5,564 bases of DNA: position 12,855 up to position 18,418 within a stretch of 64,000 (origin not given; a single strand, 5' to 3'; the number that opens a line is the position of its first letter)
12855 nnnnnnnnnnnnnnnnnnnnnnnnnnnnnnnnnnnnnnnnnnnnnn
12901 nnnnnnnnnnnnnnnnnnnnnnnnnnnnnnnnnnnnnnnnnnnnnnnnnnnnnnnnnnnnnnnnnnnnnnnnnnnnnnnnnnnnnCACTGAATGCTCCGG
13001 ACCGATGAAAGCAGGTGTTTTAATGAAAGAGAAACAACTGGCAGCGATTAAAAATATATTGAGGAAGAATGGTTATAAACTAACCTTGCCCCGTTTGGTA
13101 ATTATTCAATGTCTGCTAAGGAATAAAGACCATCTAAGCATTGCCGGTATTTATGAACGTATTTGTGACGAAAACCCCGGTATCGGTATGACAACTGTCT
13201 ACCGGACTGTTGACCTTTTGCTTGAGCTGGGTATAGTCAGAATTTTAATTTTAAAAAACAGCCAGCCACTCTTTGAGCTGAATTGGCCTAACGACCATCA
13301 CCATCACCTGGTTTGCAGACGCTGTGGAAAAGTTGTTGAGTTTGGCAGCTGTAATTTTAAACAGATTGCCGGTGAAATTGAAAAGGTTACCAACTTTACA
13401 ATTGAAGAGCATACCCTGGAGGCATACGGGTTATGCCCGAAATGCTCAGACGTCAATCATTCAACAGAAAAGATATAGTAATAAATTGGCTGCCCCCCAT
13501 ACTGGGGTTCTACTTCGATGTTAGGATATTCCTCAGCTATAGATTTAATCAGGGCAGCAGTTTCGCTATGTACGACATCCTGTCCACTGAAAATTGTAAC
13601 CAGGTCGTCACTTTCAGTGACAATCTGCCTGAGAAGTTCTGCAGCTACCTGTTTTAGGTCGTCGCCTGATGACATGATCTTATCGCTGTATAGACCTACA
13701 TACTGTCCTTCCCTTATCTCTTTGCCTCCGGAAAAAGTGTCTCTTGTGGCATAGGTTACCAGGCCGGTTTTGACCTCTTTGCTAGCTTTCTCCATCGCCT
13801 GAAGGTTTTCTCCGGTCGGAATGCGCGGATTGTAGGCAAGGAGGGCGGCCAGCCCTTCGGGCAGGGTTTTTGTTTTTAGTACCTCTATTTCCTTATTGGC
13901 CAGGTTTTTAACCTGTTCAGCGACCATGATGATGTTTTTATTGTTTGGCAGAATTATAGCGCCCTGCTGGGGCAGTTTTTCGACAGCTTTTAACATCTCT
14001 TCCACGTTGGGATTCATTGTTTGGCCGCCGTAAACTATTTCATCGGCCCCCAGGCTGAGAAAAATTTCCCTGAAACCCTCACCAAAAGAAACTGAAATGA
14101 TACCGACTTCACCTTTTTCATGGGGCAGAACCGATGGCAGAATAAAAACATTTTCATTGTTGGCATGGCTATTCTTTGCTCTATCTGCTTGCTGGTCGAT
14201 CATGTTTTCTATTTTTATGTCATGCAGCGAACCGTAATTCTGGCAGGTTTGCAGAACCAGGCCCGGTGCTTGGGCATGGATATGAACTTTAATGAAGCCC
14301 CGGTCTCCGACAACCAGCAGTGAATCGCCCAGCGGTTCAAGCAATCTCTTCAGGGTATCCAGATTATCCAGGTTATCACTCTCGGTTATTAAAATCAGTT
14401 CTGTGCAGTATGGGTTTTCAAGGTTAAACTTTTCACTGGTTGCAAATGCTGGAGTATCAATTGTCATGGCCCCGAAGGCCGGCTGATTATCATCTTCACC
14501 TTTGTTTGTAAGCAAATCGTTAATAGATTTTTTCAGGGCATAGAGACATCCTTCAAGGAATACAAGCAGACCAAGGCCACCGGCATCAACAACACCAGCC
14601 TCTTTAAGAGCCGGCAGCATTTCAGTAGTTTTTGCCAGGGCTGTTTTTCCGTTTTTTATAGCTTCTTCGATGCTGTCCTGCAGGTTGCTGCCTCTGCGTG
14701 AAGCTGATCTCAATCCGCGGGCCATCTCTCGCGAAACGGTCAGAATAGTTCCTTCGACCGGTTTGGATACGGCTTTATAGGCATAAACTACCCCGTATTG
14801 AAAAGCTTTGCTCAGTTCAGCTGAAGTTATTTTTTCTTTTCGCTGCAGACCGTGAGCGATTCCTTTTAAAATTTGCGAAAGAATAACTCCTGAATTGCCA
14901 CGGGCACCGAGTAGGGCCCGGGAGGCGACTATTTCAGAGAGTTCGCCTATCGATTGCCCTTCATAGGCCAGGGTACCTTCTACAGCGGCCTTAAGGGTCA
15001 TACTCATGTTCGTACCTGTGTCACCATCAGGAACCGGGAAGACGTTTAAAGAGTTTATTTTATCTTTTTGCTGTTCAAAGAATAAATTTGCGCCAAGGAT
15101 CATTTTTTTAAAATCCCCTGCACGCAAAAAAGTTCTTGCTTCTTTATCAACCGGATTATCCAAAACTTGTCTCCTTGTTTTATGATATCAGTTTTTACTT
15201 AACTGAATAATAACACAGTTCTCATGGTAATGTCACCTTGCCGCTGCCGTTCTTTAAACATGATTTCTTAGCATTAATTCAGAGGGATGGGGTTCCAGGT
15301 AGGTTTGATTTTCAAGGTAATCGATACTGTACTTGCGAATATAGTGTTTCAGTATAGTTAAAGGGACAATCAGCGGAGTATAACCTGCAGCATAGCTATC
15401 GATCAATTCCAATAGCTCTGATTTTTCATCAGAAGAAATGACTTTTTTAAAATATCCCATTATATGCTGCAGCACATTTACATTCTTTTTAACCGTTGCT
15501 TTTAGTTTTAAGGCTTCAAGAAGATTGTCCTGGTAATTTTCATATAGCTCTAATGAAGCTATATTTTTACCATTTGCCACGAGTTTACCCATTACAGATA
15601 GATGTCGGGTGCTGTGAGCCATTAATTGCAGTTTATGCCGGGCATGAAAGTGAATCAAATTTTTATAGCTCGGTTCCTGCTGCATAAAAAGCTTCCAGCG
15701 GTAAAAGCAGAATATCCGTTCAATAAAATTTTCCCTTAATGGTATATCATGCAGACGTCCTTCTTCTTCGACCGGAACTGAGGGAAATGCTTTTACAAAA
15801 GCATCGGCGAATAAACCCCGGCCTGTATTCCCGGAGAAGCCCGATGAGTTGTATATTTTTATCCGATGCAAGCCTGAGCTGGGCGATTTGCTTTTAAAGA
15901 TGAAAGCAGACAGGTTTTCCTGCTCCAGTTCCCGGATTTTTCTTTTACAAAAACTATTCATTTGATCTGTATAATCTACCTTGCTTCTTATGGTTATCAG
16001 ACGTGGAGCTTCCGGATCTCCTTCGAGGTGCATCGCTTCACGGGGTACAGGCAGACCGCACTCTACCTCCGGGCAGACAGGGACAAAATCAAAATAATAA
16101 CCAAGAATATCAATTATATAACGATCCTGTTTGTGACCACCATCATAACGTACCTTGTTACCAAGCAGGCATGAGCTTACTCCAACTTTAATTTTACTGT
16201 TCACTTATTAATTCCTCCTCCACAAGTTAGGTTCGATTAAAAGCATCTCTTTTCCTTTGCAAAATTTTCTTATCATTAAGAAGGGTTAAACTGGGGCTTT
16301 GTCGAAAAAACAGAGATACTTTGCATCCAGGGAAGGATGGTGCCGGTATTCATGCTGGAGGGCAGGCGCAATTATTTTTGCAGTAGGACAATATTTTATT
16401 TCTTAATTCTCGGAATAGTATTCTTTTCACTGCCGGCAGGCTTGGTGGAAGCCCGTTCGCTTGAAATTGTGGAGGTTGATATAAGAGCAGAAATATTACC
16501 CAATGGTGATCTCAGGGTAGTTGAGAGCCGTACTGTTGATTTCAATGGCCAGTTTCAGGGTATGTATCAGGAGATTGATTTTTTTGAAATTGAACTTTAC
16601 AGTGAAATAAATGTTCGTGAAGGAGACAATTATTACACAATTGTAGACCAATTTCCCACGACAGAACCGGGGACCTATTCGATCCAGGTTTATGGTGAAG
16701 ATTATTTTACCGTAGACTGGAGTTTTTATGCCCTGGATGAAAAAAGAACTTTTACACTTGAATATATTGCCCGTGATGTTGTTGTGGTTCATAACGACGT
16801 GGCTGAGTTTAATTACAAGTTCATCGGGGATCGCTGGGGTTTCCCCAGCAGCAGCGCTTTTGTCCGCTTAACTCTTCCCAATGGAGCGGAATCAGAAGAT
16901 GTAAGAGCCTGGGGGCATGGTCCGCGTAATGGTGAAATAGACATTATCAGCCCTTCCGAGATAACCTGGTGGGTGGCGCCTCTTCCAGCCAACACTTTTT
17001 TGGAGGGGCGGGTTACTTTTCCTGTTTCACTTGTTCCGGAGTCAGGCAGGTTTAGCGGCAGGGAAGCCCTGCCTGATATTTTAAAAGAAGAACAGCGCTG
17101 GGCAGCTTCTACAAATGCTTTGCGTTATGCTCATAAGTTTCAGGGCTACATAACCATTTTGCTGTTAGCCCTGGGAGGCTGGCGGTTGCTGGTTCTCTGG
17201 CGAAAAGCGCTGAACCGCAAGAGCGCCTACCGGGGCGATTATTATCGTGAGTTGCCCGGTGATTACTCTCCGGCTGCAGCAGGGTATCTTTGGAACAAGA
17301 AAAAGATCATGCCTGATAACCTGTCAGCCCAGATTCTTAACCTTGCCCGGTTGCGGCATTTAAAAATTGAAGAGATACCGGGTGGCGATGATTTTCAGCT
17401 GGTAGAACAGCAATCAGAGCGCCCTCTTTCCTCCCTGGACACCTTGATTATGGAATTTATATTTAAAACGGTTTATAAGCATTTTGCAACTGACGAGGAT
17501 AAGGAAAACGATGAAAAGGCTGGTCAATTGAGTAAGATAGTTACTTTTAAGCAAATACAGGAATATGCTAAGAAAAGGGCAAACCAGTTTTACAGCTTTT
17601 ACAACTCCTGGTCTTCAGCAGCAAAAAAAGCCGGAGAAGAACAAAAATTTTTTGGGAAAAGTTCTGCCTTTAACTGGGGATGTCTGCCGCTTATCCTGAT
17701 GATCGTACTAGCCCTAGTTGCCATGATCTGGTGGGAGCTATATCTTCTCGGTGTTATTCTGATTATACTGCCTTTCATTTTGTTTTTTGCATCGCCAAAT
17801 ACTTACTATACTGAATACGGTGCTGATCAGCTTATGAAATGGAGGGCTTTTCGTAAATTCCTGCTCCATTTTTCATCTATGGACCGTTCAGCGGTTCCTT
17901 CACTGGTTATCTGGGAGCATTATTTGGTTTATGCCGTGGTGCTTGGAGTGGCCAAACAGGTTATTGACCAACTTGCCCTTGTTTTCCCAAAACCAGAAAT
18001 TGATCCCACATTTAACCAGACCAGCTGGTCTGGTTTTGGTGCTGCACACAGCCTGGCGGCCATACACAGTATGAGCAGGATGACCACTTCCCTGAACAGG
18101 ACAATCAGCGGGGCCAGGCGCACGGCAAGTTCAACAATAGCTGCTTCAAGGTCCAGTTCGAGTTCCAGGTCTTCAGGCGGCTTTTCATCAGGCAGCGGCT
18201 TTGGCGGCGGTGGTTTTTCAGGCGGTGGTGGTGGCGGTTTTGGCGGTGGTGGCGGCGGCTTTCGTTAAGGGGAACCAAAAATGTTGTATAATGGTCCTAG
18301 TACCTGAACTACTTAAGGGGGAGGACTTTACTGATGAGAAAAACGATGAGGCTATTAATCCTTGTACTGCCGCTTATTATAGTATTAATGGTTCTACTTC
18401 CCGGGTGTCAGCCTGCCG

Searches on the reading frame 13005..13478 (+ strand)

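Call 44: search_protein_families(library=pfam, proteins=[window:13005-13478:+], max_evalue=0.00001)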
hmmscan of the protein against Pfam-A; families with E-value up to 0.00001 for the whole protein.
window:13005-13478:+ (157 aa): 1 family
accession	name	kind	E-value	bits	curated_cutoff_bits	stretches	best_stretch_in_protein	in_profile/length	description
PF01475.25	FUR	-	1.4e-32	112.8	23.1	1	21-141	1-121/121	Ferric uptake regulator family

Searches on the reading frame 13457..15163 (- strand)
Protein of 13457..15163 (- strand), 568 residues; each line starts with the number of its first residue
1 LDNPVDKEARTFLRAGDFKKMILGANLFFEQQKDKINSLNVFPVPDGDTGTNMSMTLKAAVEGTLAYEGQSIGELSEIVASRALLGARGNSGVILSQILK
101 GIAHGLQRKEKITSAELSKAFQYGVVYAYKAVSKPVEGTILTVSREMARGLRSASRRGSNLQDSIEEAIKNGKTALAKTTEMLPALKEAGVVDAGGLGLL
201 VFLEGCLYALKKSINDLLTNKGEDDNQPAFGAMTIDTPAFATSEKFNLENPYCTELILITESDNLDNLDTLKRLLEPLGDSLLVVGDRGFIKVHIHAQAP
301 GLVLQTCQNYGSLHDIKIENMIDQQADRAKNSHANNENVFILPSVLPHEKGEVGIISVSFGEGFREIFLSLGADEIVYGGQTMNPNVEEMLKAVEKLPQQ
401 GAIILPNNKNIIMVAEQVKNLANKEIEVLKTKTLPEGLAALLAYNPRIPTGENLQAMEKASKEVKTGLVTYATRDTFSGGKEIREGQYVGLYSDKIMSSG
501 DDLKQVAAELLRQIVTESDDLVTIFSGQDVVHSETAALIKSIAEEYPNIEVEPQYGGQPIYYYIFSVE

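Call 44: search_protein_families(library=pfam, proteins=[window:13457-15163:-], max_evalue=0.00001)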
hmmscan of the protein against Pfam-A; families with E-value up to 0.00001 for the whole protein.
window:13457-15163:- (568 aa): 3 families
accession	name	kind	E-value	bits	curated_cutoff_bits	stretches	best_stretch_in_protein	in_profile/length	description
PF13684.11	FakA-like_C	-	6.2e-72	241.9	23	1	354-568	1-216/216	Fatty acid kinase subunit A-like, C-terminal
PF02734.22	Dak2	-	5.9e-42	143.9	27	1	43-206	1-172/174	DAK2 domain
PF21645.3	FakA-like_M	-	8.6e-25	86.8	24.9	1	251-326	3-78/80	Fatty acid kinase subunit A-like, middle domain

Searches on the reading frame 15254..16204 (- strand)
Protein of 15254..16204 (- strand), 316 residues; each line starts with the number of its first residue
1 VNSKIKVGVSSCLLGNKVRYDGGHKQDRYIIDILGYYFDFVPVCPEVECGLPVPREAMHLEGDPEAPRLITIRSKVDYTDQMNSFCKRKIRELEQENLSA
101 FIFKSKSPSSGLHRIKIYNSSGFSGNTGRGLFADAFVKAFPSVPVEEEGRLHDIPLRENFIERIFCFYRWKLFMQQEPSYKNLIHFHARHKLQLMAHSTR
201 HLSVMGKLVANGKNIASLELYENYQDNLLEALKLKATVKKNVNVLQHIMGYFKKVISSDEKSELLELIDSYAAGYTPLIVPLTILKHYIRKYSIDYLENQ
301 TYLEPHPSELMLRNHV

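Call 44: search_protein_families(library=pfam, proteins=[window:15254-16204:-], max_evalue=0.00001)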
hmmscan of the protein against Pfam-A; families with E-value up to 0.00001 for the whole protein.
window:15254-16204:- (316 aa): 2 families
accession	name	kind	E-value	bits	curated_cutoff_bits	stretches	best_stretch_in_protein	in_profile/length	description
PF08349.16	DUF1722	-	1.5e-42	145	22.5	1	191-307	1-117/117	Protein of unknown function (DUF1722)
PF04463.17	2-thiour_desulf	-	1.7e-40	138.7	34.7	1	7-148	1-141/141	2-thiouracil desulfurase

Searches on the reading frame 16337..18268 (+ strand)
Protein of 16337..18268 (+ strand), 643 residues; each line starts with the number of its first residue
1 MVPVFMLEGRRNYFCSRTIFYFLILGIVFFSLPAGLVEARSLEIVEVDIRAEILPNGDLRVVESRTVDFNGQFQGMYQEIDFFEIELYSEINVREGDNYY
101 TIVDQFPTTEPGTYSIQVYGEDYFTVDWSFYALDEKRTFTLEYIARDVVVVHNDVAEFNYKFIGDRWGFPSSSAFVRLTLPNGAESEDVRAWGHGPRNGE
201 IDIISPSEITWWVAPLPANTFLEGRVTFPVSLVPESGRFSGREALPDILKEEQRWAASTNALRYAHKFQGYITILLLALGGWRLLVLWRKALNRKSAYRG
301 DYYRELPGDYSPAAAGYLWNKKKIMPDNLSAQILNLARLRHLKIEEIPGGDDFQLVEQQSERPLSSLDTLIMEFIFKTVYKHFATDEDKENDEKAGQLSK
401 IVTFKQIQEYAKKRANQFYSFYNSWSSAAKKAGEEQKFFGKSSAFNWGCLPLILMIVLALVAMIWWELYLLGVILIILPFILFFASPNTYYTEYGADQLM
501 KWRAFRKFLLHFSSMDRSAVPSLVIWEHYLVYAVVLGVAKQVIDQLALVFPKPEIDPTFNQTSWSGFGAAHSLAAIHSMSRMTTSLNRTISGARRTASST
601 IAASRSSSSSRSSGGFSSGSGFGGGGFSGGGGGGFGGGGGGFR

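Call 44: search_protein_families(library=pfam, proteins=[window:16337-18268:+], max_evalue=0.00001)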
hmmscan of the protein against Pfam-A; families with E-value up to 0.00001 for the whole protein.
window:16337-18268:+ (643 aa): 2 families
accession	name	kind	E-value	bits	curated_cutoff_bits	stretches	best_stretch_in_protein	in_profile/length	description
PF20990.2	DUF2207_C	-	7.6e-46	157.2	33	1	301-546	3-247/247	Predicted membrane protein (DUF2207) C-terminal domain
PF09972.14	DUF2207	-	2.6e-29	103.1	24.4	1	44-228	2-172/172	Predicted membrane protein (DUF2207) N-terminal domain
